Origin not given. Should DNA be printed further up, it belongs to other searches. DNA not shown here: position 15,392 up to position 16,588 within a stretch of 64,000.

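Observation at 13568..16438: Candidate abortive-infection module: AbiJ-like HEPN protein with upstream coiled-coil protein and a TM protein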

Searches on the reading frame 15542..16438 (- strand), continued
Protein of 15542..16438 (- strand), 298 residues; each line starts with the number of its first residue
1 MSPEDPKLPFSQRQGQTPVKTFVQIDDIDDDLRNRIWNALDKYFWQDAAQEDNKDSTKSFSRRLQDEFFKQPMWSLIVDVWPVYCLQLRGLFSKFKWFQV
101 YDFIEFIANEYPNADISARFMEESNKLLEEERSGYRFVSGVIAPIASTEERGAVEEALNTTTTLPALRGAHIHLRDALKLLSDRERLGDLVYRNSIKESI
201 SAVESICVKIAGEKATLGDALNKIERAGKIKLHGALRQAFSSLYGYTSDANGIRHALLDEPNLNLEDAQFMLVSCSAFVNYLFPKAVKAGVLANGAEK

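Call 28: predict_structure(alignment_id=A1)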
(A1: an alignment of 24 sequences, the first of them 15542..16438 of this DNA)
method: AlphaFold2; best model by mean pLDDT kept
length: 298 residues; sequences in the alignment: 24
mean_pLDDT: 83.1   pTM: 0.81
mean pLDDT of the five models: 83.1, 79.1, 62.5, 62.3, 62.2
residues with pLDDT >= 90: 127; 70-90: 115; 50-70: 50; < 50: 6
segments of 3 or more residues with pLDDT < 50: none
pLDDT, mean of each block of 10 residues (from residue 1): 59 65 85 95 91 86 88 61 87 94 96 94 93 91 88 93 89 96 81 92 90 79 78 67 55 70 87 92 88 62
secondary structure, 60 per line:
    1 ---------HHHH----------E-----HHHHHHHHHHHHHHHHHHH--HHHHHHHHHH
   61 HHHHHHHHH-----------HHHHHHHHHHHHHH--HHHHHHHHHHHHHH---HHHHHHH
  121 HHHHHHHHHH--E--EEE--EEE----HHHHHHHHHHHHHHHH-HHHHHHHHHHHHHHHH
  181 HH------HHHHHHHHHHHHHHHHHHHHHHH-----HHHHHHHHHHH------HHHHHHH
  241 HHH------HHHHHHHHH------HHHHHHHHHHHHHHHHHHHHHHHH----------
elements in order: H10-13 H30-48 H51-69 H81-94 H97-110 H114-130 E136-138 E141-143 H148-163 H165-182 H189-211 H217-227 H234-243 H250-258 H265-288

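Call 30: search_solved_structures(query=A1, max_evalue=10, show_alignments=3)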
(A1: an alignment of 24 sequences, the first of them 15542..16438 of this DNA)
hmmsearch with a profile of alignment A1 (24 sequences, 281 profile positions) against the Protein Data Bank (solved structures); distinct sequences matched with E-value up to 10: 5.
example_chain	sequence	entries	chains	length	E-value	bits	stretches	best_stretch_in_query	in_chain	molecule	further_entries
5a0n_A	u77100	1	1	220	0.12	15.1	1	50-121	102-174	PROTEIN F2 LIKE FIBRONECTIN-BINDING PROTEIN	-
8zpe_A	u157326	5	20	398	0.75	12.4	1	112-168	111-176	Alanine racemase 2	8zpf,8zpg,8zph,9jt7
5irp_A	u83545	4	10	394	0.75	12.4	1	112-168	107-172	Alanine racemase 2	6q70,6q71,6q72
4djg_A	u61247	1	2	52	1.1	11.9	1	163-202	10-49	Plectin-related protein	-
4wsg_A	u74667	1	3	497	9.3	8.8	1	143-221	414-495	Fusion glycoprotein F0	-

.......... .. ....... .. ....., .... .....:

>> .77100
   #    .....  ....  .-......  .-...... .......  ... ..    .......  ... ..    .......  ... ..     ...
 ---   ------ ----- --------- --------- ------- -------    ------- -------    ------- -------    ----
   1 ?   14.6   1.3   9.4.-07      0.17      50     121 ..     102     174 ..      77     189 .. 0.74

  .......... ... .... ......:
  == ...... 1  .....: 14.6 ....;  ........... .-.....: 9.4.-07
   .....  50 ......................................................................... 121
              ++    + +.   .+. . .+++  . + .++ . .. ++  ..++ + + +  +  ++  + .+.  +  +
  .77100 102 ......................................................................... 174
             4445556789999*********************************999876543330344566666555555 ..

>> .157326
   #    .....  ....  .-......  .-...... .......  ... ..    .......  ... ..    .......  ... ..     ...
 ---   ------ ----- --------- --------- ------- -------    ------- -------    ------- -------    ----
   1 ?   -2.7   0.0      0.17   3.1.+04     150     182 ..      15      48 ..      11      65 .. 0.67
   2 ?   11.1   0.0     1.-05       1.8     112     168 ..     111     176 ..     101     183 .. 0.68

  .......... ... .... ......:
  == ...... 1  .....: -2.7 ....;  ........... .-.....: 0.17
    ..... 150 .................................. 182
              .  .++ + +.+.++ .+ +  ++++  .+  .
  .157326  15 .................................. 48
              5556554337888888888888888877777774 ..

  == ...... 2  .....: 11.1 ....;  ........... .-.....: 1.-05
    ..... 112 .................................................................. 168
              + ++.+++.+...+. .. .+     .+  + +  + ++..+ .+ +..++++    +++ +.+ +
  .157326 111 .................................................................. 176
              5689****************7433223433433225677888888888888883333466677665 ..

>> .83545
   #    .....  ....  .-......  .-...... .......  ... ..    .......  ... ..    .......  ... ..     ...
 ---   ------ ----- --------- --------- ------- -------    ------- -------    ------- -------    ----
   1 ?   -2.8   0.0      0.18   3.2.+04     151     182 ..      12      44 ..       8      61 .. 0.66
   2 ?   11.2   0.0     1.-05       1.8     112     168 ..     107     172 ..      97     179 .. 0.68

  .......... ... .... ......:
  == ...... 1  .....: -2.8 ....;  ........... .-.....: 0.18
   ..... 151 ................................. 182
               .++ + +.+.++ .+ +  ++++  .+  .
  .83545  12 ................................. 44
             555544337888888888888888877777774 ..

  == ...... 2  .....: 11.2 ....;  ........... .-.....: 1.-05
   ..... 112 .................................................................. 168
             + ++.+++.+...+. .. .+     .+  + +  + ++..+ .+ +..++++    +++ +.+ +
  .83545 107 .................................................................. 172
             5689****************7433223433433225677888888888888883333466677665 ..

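Call 57: search_protein_families(library=pfam, alignment_id=A4, max_evalue=1)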
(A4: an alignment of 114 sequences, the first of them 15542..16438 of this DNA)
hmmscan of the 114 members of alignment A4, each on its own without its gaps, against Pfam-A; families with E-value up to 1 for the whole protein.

A. member 1, window:15542-16438:- (298 aa): 2 families
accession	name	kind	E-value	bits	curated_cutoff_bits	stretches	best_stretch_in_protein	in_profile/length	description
PF18863.6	AbiJ_NTD4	-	1.8e-33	116.6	34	1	9-160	2-152/152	AbiJ N-terminal domain 4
PF07470.19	Glyco_hydro_88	-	0.069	12.6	26.6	1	221-293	217-283/352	Glycosyl Hydrolase Family 88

B. families by the number of members that match (of 114 scanned): 125 families (the first 25 are shown)
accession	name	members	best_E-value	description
PF18863.6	AbiJ_NTD4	114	8.8e-39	AbiJ N-terminal domain 4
PF17261.7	DUF5327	21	0.0043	Family of unknown function (DUF5327)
PF07361.16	Cytochrom_B562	17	0.006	Cytochrome b562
PF16712.10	SCAB_CC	15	0.0021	Coiled-coil regions of plant-specific actin-binding protein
PF14355.11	Abi_C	10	0.0013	Abortive infection C-terminus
PF03999.17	MAP65_ASE1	7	0.0031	Microtubule associated protein (MAP65/ASE1 family)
PF08161.18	RRP12_HEAT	5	0.0051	Ribosomal RNA-processing protein 12, HEAT repeats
PF16717.10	RAC_head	5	0.055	Ribosome-associated complex head domain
PF07470.19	Glyco_hydro_88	4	0.051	Glycosyl Hydrolase Family 88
PF06854.16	Phage_Gp15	3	0.00076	Bacteriophage Gp15 protein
PF14974.11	P_C10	3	0.067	Protein C10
PF14493.12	HTH_40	3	0.075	Helix-turn-helix domain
PF14523.12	Syntaxin_2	3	0.082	Syntaxin-like protein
PF13643.11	DUF4145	3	0.086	Domain of unknown function (DUF4145)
PF19027.5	DUF5752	2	0.014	Family of unknown function (DUF5752)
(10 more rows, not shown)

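Call 59: search_protein_families(library=ncbifam, proteins=[window:15542-16438:-], max_evalue=0.1)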
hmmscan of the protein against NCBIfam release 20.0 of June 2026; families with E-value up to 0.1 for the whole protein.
window:15542-16438:- (298 aa): 1 family
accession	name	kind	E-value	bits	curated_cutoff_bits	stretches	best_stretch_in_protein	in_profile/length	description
NF009449.0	PRK12807.1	subfamily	0.02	14.5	347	1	194-226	195-227/287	flagellin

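Call 60: search_protein_families(library=phrogs, proteins=[window:15542-16438:-], max_evalue=0.01)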
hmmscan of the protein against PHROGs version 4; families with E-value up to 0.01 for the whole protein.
window:15542-16438:- (298 aa): 0 families

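Call 64: fold_search(model_id=the predicted structure, library=pdb)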
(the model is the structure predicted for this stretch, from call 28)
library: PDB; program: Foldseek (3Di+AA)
matches with E <= 10: 125; with E <= 0.001: 0
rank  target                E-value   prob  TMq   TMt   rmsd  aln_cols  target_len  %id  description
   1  6w2w                  8.0e-01  0.13  0.16  0.20  17.8       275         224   10  Junction 24, DHR14-DHR18 (released 2020-04-15)
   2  8ugh_4C               1.6e+00  0.08  0.18  0.20  21.9       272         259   11  In-situ structure of typeA supercomplex with lipids in respiratory chain (composite) (released 2024-06-19)
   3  4o93_D                1.7e+00  0.07  0.16  0.18  16.5       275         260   12  Crystal structure of Thermus thermophilis transhydrogeanse domain II dimer (released 2014-12-31)
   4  9d28_A                1.8e+00  0.06  0.16  0.11  20.8       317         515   10  Crystal structure of (+)-sabinene synthase from Thuja plicata (released 2024-11-27)
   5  3am6_A                2.0e+00  0.12  0.23  0.27  16.1       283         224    6  Crystal structure of the proton pumping rhodopsin AR2 from marine alga Acetabularia acetabulum (released 2011-07-06)
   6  9d28_C                2.1e+00  0.06  0.15  0.10  20.7       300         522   11  Crystal structure of (+)-sabinene synthase from Thuja plicata (released 2024-11-27)
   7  9lh4                  2.5e+00  0.35  0.25  0.23   6.2       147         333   15  Crystal structure of the cyclophilin 37 from Arabidopsis thaliana (released 2025-12-24)
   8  8y7f_B                2.5e+00  0.13  0.24  0.21  14.0       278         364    9  Crystal structure of CARF domain-truncated Csx1-Crn2 from Marinitoga sp. (released 2024-07-17)
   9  8g9k_A                2.5e+00  0.05  0.13  0.17  18.4       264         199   15  Geometrically programmable nanomaterial construction using regularized protein building blocks (released 2024-03-13)
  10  3rqf_D                2.7e+00  0.10  0.19  0.24  17.7       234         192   15  Cerebral cavernous malformation 3 (CCM3) in complex with paxillin LD2 (released 2011-06-01)
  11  8v2d_A                2.7e+00  0.04  0.16  0.16  18.6       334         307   13  Computational Designed Nanocage O43_129 (released 2024-03-13)
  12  7uc7                  2.7e+00  0.03  0.10  0.07  22.2       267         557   11  Stat5a Core in complex with Compound 17 (released 2023-02-15)
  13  2reh_A                2.8e+00  0.13  0.18  0.13  13.5       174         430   10  Mechanistic and Structural Analyses of the Roles of Arg409 and Asp402 in the Reaction of the Flavoprotein Nitroalkane  (released 2008-06-03)
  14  9rku_A1               2.8e+00  0.04  0.13  0.10  19.6       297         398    8  Agrobacterium phage 7-7-1 baseplate (released 2025-12-10)
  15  1o3u                  2.9e+00  0.23  0.20  0.40   8.0       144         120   11  Crystal structure of an hepn domain protein (tm0613) from thermotoga maritima at 1.75 A resolution (released 2003-04-22)
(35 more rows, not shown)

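Call 66: find_encoding_contigs(protein=P0002, flank=5000, max_places=4)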
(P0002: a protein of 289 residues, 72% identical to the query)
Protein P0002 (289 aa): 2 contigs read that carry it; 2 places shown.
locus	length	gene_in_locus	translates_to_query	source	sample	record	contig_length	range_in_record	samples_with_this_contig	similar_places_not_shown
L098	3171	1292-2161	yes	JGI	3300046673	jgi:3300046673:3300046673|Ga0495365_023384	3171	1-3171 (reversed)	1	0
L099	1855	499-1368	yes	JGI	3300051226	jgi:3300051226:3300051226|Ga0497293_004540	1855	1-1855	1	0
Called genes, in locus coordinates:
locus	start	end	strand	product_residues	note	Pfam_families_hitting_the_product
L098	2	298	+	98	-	?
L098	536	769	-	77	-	-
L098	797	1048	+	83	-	-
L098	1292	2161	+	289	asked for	PF18863:AbiJ_NTD4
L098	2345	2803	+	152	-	-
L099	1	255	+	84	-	?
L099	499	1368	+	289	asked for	PF18863:AbiJ_NTD4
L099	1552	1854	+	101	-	?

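Call 71: search_protein_families(library=pfam, alignment_id=A6, max_evalue=0.00001)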
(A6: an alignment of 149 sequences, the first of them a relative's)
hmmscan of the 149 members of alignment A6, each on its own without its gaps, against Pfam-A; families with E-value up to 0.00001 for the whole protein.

A. member 1, L022:4115-4603:+ (163 aa): 0 families

B. families by the number of members that match (of 149 scanned): 153 families (the first 25 are shown)
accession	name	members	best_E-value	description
PF03462.23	PCRF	2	7.6e-70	PCRF domain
PF00472.26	RF-1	2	1e-45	RF-1 domain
PF04545.22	Sigma70_r4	2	2.8e-19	Sigma-70, region 4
PF08241.18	Methyltransf_11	2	3e-19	Methyltransferase domain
PF13361.12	UvrD_C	2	6.2e-16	UvrD-like helicase C-terminal domain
PF13847.12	Methyltransf_31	2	9.1e-16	Methyltransferase domain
PF13649.12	Methyltransf_25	2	1e-15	Methyltransferase domain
PF08242.18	Methyltransf_12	2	1.1e-11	Methyltransferase domain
PF01209.24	Ubie_methyltran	2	1e-10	ubiE/COQ5 methyltransferase family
PF05791.16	Bacillus_HBL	2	1.1e-10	Bacillus haemolytic enterotoxin (HBL)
PF13489.12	Methyltransf_23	2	1.1e-09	Methyltransferase domain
PF08281.18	Sigma70_r4_2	2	1.8e-07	Sigma-70, region 4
PF00326.27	Peptidase_S9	2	5.5e-07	Prolyl oligopeptidase family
PF02028.23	BCCT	1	1.4e-170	BCCT, betaine/carnitine/choline family transporter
PF00330.25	Aconitase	1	3.9e-169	Aconitase family (aconitate hydratase)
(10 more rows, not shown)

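Call 80: search_dna_similar(query=window:15542-16438:-, collection=plasmids, mode=protein, max_rows=12)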
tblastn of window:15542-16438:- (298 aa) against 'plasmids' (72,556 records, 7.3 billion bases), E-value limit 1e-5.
Records with a match: 32; places in all: 32; records where one place covers at least 80% of the query: 2.
Best place of each record, by identity: <60% 32.
By first word of the organism name: Enterococcus 23; Pseudomonas 3; Leptospira 2; Aquicella 1; Rahnella 1; Arthrobacter 1; Enterobacter 1.
By predicted mobility (MOB-suite, as given by PLSDB): conjugative 20; non-mobilizable 12.
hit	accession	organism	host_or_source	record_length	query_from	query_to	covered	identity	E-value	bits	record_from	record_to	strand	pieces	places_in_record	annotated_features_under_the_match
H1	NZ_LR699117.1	Aquicella lusitana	Borehole HDN1, spa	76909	7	287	94%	35.5%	7e-33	134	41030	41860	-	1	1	AbiJ-NTD4 domain-containing protein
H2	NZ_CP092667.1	Leptospira interrogans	Homo sapiens,blood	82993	10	288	94%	35.3%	1e-39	154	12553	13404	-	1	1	AbiJ-NTD4 domain-containing protein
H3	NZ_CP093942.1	Enterococcus faecium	Homo sapiens,blood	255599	81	282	67%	31.7%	3e-10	90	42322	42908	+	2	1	AbiJ-NTD4 domain-containing protein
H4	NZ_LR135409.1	Enterococcus faecium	-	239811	81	282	67%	31.7%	3e-10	90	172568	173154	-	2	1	AbiJ-NTD4 domain-containing protein | hypothetical protein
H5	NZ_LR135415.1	Enterococcus faecium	-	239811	81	282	67%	31.7%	3e-10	90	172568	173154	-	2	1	AbiJ-NTD4 domain-containing protein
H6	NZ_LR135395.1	Enterococcus faecium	-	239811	81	282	67%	31.7%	3e-10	90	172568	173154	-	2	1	AbiJ-NTD4 domain-containing protein | hypothetical protein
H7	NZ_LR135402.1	Enterococcus faecium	-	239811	81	282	67%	31.7%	3e-10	90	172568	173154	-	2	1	AbiJ-NTD4 domain-containing protein | hypothetical protein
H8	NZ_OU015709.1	Enterococcus faecium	Homo sapiens,Inguinal/Rectal swab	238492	81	282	67%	31.7%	3e-10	90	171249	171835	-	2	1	AbiJ-NTD4 domain-containing protein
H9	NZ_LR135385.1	Enterococcus faecium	-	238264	81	282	67%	31.7%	3e-10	90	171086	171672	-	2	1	AbiJ-NTD4 domain-containing protein | hypothetical protein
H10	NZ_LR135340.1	Enterococcus faecium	-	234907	81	282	67%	31.7%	3e-10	90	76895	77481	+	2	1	AbiJ-NTD4 domain-containing protein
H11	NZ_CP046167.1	Enterococcus faecium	Homo sapiens,urine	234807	81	282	67%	31.7%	3e-10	90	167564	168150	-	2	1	AbiJ-NTD4 domain-containing protein | hypothetical protein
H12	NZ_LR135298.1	Enterococcus faecium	-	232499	81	282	67%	31.7%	3e-10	90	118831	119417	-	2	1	AbiJ-NTD4 domain-containing protein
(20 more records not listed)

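Call 81: search_dna_similar(query=window:15542-16438:-, collection=phages, mode=protein, max_rows=12)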
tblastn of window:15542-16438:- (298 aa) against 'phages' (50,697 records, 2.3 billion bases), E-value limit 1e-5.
Records with a match: 4; places in all: 4; records where one place covers at least 80% of the query: 4.
Best place of each record, by identity: <60% 4.
By first word of the organism name: Rhizobium 2; Bacteriophage 1; Curtobacterium 1.
By host as written in the record: Rhizobium etli Brasil5 2; - 1; Curtobacterium flaccumfaciens NRRL B-729 SEA 1.
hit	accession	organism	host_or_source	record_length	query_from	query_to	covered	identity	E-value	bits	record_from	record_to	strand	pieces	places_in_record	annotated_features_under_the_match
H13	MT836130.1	Bacteriophage sp.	human fecal samples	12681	2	281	94%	38.5%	4e-46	171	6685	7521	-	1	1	record has no annotation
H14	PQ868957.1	Curtobacterium phage Barebow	Curtobacterium flaccumfaciens NRRL ...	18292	10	292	95%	30.1%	2e-20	97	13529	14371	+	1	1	17: hypothetical protein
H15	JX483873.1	Rhizobium phage RHEph01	Rhizobium etli Brasil5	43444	8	283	93%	27.8%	4e-20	96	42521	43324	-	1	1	hypothetical protein (x2)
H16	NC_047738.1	Rhizobium phage RHEph01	Rhizobium etli Brasil5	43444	8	283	93%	27.8%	4e-20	96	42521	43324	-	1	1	hypothetical protein (x2)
